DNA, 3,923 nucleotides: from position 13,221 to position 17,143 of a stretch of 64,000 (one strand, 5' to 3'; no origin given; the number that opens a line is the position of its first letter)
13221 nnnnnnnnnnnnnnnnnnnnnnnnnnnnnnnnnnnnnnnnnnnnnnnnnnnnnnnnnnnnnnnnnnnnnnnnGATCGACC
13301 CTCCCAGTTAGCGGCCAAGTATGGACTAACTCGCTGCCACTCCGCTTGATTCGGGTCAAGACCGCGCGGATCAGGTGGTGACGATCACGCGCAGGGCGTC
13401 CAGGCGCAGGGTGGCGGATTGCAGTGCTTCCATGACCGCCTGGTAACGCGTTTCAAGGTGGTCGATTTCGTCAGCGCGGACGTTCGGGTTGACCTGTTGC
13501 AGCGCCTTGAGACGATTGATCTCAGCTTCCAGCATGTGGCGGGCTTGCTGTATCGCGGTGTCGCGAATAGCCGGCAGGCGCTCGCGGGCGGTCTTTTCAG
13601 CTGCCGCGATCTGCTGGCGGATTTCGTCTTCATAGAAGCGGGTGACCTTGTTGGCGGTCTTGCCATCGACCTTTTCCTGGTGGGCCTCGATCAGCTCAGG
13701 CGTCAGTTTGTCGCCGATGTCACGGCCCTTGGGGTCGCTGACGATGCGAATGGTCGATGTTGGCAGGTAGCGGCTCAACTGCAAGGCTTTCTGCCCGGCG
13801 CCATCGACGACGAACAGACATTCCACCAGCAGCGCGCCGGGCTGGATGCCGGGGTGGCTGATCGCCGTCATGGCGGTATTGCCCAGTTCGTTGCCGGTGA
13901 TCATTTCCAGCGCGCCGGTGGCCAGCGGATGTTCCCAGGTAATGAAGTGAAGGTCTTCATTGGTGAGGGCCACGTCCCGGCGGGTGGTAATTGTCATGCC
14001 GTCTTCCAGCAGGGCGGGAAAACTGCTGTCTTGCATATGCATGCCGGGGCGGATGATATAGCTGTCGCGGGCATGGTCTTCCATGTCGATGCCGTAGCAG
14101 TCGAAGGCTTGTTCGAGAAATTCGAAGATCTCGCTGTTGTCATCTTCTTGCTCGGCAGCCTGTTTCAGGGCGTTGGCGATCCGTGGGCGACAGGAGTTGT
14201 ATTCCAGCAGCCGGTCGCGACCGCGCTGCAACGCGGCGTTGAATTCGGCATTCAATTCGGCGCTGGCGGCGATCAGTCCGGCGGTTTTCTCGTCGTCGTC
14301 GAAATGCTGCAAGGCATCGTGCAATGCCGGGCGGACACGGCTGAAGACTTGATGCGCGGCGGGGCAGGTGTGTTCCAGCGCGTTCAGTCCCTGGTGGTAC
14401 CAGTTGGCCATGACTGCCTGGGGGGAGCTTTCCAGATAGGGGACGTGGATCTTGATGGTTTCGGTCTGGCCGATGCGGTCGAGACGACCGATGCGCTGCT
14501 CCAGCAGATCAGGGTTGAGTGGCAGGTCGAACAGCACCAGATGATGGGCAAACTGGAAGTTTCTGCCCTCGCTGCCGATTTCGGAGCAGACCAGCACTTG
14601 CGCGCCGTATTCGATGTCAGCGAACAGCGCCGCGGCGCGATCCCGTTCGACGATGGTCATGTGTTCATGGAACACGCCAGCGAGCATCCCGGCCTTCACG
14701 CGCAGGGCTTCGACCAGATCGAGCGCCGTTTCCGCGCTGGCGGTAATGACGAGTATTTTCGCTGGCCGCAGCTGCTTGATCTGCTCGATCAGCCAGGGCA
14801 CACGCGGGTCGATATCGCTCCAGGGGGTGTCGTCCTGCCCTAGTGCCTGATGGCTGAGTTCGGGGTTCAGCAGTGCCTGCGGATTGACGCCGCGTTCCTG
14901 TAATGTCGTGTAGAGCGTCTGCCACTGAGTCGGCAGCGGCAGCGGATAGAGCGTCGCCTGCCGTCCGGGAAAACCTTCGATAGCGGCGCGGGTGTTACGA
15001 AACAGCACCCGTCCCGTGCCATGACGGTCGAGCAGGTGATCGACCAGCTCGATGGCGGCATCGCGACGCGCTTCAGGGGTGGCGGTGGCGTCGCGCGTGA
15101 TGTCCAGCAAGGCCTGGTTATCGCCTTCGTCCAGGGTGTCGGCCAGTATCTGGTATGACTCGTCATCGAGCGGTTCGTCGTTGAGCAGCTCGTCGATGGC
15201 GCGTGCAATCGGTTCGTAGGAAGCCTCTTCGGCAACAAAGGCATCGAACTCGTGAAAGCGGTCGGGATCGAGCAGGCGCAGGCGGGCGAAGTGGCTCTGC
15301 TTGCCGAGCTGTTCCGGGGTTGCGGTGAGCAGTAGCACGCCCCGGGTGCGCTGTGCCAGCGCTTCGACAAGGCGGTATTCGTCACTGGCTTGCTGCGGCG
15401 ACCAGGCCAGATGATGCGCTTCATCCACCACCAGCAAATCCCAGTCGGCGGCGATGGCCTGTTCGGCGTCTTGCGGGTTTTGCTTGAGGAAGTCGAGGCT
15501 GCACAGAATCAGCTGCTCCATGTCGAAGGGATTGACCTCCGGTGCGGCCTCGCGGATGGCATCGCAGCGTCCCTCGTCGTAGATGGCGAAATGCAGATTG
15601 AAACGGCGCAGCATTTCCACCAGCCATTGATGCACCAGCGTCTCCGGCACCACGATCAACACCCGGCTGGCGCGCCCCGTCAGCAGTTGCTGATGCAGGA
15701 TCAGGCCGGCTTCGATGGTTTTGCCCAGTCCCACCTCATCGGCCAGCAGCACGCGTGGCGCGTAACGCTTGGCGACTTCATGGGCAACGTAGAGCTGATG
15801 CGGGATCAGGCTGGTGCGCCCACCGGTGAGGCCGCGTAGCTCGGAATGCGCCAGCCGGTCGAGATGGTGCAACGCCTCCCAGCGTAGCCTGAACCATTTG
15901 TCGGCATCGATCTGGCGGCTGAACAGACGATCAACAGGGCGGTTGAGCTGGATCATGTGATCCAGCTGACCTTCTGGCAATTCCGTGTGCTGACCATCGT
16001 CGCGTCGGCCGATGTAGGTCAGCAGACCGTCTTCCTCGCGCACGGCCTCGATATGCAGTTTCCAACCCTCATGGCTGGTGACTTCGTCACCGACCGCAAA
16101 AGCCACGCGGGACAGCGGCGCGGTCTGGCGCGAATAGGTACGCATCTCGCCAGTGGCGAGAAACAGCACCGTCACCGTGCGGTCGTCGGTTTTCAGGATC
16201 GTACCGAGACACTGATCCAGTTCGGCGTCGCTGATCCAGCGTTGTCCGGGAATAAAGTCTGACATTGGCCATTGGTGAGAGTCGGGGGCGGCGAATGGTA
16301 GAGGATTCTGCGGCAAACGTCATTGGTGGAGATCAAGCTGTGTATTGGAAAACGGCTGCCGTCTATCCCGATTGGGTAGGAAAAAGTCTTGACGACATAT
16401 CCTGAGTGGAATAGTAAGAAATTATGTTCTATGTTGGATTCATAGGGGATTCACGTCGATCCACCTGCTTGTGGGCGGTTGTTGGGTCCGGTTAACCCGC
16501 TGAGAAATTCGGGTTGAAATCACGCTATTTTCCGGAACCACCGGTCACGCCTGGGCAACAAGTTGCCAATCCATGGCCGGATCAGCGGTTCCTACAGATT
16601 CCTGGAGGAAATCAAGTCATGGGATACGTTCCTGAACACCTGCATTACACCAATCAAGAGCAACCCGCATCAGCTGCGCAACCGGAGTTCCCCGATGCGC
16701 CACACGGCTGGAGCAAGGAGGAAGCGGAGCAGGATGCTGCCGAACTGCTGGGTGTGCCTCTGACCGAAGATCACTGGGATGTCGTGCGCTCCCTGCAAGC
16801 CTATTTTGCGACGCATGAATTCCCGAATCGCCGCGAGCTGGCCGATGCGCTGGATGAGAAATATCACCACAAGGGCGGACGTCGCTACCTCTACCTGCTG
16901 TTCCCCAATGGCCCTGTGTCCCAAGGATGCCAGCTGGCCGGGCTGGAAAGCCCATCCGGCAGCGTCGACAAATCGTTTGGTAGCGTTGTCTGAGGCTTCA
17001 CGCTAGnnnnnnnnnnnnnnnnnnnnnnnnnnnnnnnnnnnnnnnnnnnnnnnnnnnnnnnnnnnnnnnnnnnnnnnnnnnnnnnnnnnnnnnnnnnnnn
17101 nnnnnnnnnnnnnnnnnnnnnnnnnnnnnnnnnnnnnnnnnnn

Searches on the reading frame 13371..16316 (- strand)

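Call 84: search_protein_families(library=pfam, proteins=[window:13371-16316:-], max_evalue=0.00001)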
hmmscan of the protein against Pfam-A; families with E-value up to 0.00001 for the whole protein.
window:13371-16316:- (981 aa): 7 families
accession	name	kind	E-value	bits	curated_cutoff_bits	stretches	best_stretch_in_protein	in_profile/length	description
PF12137.13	RapA_C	-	1.4e-125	419.5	26.8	1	620-980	1-360/360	RNA polymerase recycling family C-terminal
PF18337.7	Tudor_RapA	-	1.5e-22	79.9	26.4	1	73-133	1-61/62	RapA N-terminal Tudor like domain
PF18339.7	Tudor_1_RapA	-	3.6e-20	72.1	26.3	1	21-71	1-51/51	RapA N-terminal Tudor like domain 1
PF00176.29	SNF2-rel_dom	-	8.4e-17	61.6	24.9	1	188-372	19-199/290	SNF2-related domain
PF00271.37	Helicase_C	-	6.7e-15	55.7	23.5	1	509-616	6-110/110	Helicase conserved C-terminal domain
PF04851.21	ResIII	-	4.2e-11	43.5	22.5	1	170-335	4-163/164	Type III restriction enzyme, res subunit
PF00270.35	DEAD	-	1.3e-08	35.2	26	1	174-335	4-161/167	DEAD/DEAH box helicase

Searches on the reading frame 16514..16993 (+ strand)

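Call 84: search_protein_families(library=pfam, proteins=[window:16514-16993:+], max_evalue=0.00001)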
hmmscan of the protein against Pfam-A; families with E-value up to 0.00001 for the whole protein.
window:16514-16993:+ (159 aa): 1 family
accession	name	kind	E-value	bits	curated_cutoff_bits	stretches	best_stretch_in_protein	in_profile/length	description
PF04358.19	DsrC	-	2.5e-17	63.7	24.9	1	62-150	17-106/107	DsrC like protein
